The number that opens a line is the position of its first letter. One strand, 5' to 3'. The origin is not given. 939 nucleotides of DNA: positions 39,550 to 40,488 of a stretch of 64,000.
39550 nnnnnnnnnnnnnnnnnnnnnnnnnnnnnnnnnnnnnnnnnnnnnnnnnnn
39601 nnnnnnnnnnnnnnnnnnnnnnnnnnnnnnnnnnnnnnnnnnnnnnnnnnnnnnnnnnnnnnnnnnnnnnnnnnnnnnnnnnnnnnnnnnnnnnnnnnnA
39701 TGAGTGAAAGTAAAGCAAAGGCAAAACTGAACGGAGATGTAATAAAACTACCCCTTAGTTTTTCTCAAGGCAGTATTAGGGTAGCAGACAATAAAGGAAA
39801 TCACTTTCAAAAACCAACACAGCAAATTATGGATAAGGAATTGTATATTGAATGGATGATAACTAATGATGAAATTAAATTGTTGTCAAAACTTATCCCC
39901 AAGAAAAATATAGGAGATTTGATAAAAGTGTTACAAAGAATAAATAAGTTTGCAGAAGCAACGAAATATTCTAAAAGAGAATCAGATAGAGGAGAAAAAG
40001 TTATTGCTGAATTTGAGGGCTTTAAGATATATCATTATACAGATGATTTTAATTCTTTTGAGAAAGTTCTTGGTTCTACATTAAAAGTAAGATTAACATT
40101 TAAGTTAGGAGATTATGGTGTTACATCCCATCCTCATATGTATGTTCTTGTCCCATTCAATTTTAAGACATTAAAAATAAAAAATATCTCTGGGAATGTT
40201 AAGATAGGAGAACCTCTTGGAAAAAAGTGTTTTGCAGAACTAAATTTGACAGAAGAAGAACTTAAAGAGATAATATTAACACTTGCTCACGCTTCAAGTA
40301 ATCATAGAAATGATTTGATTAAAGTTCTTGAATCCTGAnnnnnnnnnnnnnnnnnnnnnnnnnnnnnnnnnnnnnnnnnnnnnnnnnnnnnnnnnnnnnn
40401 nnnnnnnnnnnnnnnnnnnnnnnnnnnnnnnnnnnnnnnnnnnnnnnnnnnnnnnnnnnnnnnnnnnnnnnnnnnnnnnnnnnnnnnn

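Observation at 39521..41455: Convergent putative restriction-modification pair with a coupled small charged protein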

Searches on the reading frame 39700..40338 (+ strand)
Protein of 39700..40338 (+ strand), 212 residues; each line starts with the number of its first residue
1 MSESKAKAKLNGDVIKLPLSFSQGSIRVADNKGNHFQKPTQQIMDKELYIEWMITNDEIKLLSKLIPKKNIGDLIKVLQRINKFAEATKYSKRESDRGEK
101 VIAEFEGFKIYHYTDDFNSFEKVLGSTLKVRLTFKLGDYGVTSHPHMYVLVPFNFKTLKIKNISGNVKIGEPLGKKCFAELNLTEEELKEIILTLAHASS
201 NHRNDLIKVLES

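Call 3: search_protein_families(library=pfam, proteins=[window:39700-40338:+], max_evalue=0.1)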
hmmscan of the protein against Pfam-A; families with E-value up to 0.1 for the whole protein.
window:39700-40338:+ (212 aa): 1 family
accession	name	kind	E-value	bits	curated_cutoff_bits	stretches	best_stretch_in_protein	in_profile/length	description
PF11680.14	DUF3276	-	0.025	15.1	23.1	1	91-127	43-77/131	Protein of unknown function (DUF3276)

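Call 4: search_protein_families(library=ncbifam, proteins=[window:39700-40338:+], max_evalue=0.1)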
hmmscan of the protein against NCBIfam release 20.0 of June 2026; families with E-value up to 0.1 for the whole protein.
window:39700-40338:+ (212 aa): 0 families

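Call 5: find_homologous_proteins(query=window:39700-40338:+, max_evalue=0.01)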
Query window:39700-40338:+ (212 aa): 94 proteins with E <= 0.01 among 364 candidates.
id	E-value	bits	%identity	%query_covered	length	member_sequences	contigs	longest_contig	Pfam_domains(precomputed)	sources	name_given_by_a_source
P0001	3.6e-98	345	77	99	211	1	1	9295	-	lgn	-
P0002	4.2e-97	341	77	98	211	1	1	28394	-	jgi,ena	-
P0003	4.6e-97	341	78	98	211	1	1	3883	-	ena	-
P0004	5.6e-97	341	77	98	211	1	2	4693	-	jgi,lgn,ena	-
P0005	7.6e-97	340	76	99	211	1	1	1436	-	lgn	-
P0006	3.0e-96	339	76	99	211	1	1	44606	-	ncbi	-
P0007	5.6e-96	338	76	99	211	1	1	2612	-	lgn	-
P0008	7.3e-96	337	77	98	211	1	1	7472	-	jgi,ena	-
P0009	8.6e-96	337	77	98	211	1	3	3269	-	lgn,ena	-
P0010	1.5e-95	336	77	98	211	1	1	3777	-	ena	-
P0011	4.7e-95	335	75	99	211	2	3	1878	-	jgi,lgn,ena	-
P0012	6.2e-95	334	75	99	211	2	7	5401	-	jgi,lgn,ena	jgi:hypothetical protein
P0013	7.8e-95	334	75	98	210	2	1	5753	-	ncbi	-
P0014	2.5e-94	332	75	99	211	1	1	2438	-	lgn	-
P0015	1.1e-93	330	74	99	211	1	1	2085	-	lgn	-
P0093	3.4e-37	146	38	96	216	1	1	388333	-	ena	-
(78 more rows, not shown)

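Call 8: find_related_loci(query=A1, collection=genome_contigs, flank=6000)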
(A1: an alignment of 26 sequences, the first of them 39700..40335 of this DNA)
Query A1 (212 aa) in genome_contigs; peptide patterns used: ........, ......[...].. (x = any residue, [..] = any of these).
43 stretches matched a pattern; 25 encode a relative of the query (tblastn E <= 1e-3); 25 distinct loci.
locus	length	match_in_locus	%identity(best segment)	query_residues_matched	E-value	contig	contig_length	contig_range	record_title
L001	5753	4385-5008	75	4-211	1e-102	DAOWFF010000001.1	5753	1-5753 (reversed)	MAG TPA_asm: archaeon isolate CSMAG_1958 CSMAG_1958_k141_4881826_length_5753_cov_9.0000, whole genome shotgun sequence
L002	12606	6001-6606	70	12-212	6e-91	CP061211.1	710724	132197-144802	MAG: Candidatus Pacearchaeota archaeon isolate Pace33H chromosome, complete genome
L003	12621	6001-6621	63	4-210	1e-80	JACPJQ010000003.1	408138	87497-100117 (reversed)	MAG: Candidatus Woesearchaeota archaeon isolate NC_groundwater_472_Ag_B-0.1um_38_40 S34_3B_scaffold_186640, whole genome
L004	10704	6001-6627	53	7-212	6e-68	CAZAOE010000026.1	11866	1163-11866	MAG TPA_asm: uncultured Gammaproteobacteria bacterium isolate SRP178699_co1_436 genome assembly, contig: NODE_7289_lengt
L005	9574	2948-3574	54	7-212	5e-66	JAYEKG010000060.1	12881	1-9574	MAG: Patescibacteria group bacterium isolate MAG143 MAG143_60, whole genome shotgun sequence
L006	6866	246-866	53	7-210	3e-65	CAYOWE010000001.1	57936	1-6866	MAG TPA_asm: uncultured Candidatus Saccharibacteria bacterium isolate SRP178699_co1_625 genome assembly, contig: NODE_44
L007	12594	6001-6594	47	15-212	2e-52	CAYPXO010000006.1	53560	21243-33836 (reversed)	MAG TPA_asm: uncultured Pseudomonadales bacterium isolate SRP323688_co1_104 genome assembly, contig: NODE_1171_length_53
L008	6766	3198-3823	44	4-212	9e-46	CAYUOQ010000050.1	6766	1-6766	MAG TPA_asm: uncultured Methanosarcinales archaeon isolate SRP269290_co3_865 genome assembly, contig: NODE_16230_length_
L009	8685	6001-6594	37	13-212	1e-42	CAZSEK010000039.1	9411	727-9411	MAG TPA_asm: uncultured Methanosarcinales archaeon isolate SRP256446_co1_197 genome assembly, contig: NODE_4042_length_9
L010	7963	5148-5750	36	10-211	1e-40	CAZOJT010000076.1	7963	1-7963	MAG TPA_asm: uncultured Ignavibacteria bacterium isolate binchicken_co89_550 genome assembly, contig: NODE_19008_length_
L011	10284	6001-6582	42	17-210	4e-48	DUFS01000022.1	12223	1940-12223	MAG TPA_asm: Candidatus Micrarchaeota archaeon isolate UBA10161 contig_13913, whole genome shotgun sequence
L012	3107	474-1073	35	10-210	3e-40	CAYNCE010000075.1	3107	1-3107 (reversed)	MAG TPA_asm: uncultured Gammaproteobacteria bacterium isolate SRP256446_co1_34 genome assembly, contig: NODE_26860_lengt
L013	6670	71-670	34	10-210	9e-40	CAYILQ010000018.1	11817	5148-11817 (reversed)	MAG TPA_asm: uncultured Candidatus Saccharibacteria bacterium isolate ERP119705_co24_158 genome assembly, contig: NODE_7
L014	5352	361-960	34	10-210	2e-39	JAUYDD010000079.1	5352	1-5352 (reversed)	MAG: Nanoarchaeota archaeon isolate C20_maxbin.123 C20_k141_668459, whole genome shotgun sequence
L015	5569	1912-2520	35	6-210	7e-39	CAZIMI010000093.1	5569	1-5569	MAG TPA_asm: uncultured Methanosarcinales archaeon isolate SRP077602_co6_348 genome assembly, contig: NODE_21343_length_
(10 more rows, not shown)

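Call 17: predict_structure(alignment_id=A2)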
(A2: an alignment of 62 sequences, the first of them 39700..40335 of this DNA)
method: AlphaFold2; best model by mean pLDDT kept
length: 212 residues; sequences in the alignment: 62
mean_pLDDT: 91.2   pTM: 0.86
mean pLDDT of the five models: 91.2, 90.7, 90.6, 86.7, 86.2
residues with pLDDT >= 90: 162; 70-90: 37; 50-70: 11; < 50: 2
segments of 3 or more residues with pLDDT < 50: none
pLDDT, mean of each block of 10 residues (from residue 1): 76 95 85 90 95 95 95 97 94 74 93 85 96 78 86 97 97 96 98 97 96 91
secondary structure, 60 per line:
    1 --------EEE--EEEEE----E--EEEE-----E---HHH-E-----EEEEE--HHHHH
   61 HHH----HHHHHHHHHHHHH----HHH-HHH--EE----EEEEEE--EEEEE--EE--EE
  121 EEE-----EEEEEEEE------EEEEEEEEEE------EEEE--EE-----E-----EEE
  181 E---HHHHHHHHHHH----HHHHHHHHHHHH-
elements in order: E9-11 E14-18 E26-29 E49-53 H56-63 H68-80 E100-105 E108-112 E119-123 E129-136 E143-152 E159-162 E178-181 H185-195 H200-211

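Call 23: search_solved_structures(query=A2, max_evalue=10, show_alignments=3)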
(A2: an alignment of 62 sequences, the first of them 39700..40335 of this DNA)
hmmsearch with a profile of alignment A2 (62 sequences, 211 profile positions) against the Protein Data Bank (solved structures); distinct sequences matched with E-value up to 10: 7.
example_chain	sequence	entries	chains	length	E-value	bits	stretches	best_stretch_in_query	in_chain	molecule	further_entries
3waz_A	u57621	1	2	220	3.7e-07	33.1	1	4-210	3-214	Putative uncharacterized protein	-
6l2n_A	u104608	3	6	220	4.5e-07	32.8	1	4-210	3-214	RE_R_Pab1 domain-containing protein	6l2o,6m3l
2dvy_A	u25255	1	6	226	8.6e-07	31.9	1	6-210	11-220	Restriction endonuclease PabI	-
5iff_A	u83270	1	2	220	2.9e-05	26.9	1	3-210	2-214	Uncharacterized protein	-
6ynx_i1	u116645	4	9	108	0.34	13.6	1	53-93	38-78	Inhibitor of F1 (IF1)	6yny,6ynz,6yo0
6k67_B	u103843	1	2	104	1.1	12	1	97-127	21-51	Engineered calmodulin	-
4b0z_A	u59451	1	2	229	1.1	12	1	15-58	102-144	26S PROTEASOME REGULATORY SUBUNIT RPN12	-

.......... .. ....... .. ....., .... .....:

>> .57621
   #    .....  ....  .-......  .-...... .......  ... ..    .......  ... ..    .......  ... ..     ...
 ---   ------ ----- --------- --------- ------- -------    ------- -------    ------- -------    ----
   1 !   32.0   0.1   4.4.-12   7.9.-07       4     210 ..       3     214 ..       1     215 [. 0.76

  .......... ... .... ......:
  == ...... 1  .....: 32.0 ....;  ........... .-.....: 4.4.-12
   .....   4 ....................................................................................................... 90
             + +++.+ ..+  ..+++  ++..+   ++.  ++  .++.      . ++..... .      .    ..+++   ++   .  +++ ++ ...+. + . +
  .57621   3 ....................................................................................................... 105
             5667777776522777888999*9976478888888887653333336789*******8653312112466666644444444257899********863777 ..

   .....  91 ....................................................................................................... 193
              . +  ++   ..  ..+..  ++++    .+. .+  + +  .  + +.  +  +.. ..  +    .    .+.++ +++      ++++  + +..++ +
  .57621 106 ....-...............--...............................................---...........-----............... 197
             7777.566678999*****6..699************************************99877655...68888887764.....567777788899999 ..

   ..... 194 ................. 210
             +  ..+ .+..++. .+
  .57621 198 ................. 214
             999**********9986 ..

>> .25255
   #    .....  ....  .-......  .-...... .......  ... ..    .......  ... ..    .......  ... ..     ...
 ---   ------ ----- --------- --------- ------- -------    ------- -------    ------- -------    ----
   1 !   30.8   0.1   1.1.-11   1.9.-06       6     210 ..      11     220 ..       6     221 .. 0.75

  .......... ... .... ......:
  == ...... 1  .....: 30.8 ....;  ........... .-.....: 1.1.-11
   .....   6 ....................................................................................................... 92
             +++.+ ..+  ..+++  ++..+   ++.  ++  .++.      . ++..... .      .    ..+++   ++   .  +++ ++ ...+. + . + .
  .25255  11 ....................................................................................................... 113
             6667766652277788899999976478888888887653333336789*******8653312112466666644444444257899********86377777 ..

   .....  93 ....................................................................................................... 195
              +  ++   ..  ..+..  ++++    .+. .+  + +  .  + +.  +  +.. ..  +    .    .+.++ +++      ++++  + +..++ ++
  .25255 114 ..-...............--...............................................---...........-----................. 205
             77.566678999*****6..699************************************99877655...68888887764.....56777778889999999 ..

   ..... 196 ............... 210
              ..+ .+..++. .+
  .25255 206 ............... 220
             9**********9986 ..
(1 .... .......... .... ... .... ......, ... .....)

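Call 25: find_related_loci(query=A2, collection=metagenome_contigs, flank=5000)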
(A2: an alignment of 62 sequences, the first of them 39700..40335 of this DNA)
Query A2 (212 aa) in metagenome_contigs; peptide patterns used: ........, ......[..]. (x = any residue, [..] = any of these).
164 stretches matched a pattern; 90 encode a relative of the query (tblastn E <= 1e-3); the best 80 are kept; 80 distinct loci.
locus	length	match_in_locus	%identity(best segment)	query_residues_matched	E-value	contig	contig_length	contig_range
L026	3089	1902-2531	77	4-212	4e-108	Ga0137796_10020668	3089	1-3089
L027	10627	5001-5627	77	4-211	3e-104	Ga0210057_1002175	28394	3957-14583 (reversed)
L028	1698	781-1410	75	4-212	2e-109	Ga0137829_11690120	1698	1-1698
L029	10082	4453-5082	71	4-212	6e-95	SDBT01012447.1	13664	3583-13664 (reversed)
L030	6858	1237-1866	73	4-212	7e-88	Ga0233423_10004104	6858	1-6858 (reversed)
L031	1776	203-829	66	4-212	3e-92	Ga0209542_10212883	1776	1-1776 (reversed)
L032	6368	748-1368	63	4-210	6e-82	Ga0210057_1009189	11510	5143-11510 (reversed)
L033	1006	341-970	60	1-210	2e-86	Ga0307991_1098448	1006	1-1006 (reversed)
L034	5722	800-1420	60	5-212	4e-78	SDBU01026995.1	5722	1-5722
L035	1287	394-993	61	10-209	2e-82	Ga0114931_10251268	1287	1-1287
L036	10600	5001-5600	60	10-212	4e-76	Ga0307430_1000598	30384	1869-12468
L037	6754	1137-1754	60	6-212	3e-75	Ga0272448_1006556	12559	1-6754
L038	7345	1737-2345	60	7-210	4e-75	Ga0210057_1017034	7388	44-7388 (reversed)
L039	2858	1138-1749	57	7-210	3e-72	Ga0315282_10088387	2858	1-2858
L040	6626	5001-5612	57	7-210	1e-71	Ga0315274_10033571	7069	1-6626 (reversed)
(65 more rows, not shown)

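Call 26: fold_search(model_id=the predicted structure, library=pdb)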
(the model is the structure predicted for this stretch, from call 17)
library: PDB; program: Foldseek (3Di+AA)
matches with E <= 10: 552; with E <= 0.001: 16
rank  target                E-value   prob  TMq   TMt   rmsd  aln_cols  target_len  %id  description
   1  2dvy_A                1.6e-12  1.00  0.67  0.64   5.8       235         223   20  Crystal structure of restriction endonucleases PabI (released 2007-05-08)
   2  3waz_B                1.7e-12  1.00  0.68  0.66   4.9       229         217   20  Crystal structure of a restriction enzyme PabI in complex with DNA (released 2014-01-29)
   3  3waz_A                1.7e-12  1.00  0.65  0.64   5.5       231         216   19  Crystal structure of a restriction enzyme PabI in complex with DNA (released 2014-01-29)
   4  2dvy_B                1.8e-12  1.00  0.64  0.63   5.3       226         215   20  Crystal structure of restriction endonucleases PabI (released 2007-05-08)
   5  6l2n_A                2.6e-12  1.00  0.66  0.64   5.4       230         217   20  Crystal structure of the R.PabI(Y68F-K154A)-dsDNA(GTAC-3bp-GTAC) complex (released 2020-03-18)
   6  6l2o_B                4.6e-12  1.00  0.64  0.64   5.5       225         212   20  Crystal structure of the R.PabI(Y68F-K154A)-dsDNA(GTAC-5bp-GTAC) complex (released 2020-03-18)
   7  5iff_A                5.4e-12  1.00  0.68  0.67   4.8       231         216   19  Crystal structure of R.PabI-nonspecific DNA complex (released 2016-11-23)
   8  2dvy_C                9.7e-12  1.00  0.64  0.62   5.8       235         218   19  Crystal structure of restriction endonucleases PabI (released 2007-05-08)
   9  5iff_B                1.2e-11  1.00  0.67  0.67   5.1       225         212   19  Crystal structure of R.PabI-nonspecific DNA complex (released 2016-11-23)
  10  2dvy_F                1.2e-11  1.00  0.64  0.64   5.1       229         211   18  Crystal structure of restriction endonucleases PabI (released 2007-05-08)
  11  6m3l_A                1.3e-11  1.00  0.64  0.64   5.3       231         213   21  Crystal structure of the R.PabI(Y68F-K154A)-dsDNA(nonspecific) complex (released 2020-03-18)
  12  6l2n_B                2.2e-11  1.00  0.65  0.65   5.3       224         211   21  Crystal structure of the R.PabI(Y68F-K154A)-dsDNA(GTAC-3bp-GTAC) complex (released 2020-03-18)
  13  2dvy_D                2.6e-11  1.00  0.64  0.63   5.1       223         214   21  Crystal structure of restriction endonucleases PabI (released 2007-05-08)
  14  6m3l_B                1.6e-08  1.00  0.50  0.62   6.4       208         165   20  Crystal structure of the R.PabI(Y68F-K154A)-dsDNA(nonspecific) complex (released 2020-03-18)
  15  7cfa_A                3.6e-08  1.00  0.66  0.61   4.8       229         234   16  Crystal structure of the restriction DNA glycosylase R.CcoLI (released 2020-12-16)
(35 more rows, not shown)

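Call 46: search_protein_representatives(alignment_id=A2)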
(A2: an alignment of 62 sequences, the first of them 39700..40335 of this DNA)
Query: 62 sequences, 211 profile positions. Proteins with E-value up to 0.001 (for the whole library): 45; up to 1e-10: 33; up to 1e-30: 17. The best 45 are listed.
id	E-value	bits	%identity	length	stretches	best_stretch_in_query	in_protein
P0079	3.8e-84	297.8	-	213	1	2-210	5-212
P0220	6.6e-80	283.9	-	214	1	5-210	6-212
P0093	1.4e-78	279.6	-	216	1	6-210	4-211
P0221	1.5e-74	266.4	-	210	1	14-210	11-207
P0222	1.7e-70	253.2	-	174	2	77-210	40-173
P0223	4.1e-66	238.8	-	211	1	7-210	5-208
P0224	1.8e-63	230.2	-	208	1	6-210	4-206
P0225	7.6e-62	224.9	-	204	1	8-210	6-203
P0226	2.3e-60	220.1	-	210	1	3-208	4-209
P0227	1.3e-55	204.5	-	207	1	3-208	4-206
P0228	9.9e-52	191.9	-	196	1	16-209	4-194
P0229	7.1e-51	189.1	-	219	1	3-210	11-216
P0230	4.0e-50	186.6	-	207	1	6-209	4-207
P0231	5.3e-50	186.2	-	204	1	7-203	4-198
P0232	3.0e-41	157.6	-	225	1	4-209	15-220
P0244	1.8e-18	83.2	-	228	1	7-210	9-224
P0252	1.4e-06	44.3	-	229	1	14-210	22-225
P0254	3.1e-06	43.2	-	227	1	4-210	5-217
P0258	8.9e-05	38.4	-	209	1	13-210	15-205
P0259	3.6e-04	36.4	-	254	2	101-210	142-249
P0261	5.6e-04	35.8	-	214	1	4-210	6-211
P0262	8.4e-04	35.2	-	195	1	15-209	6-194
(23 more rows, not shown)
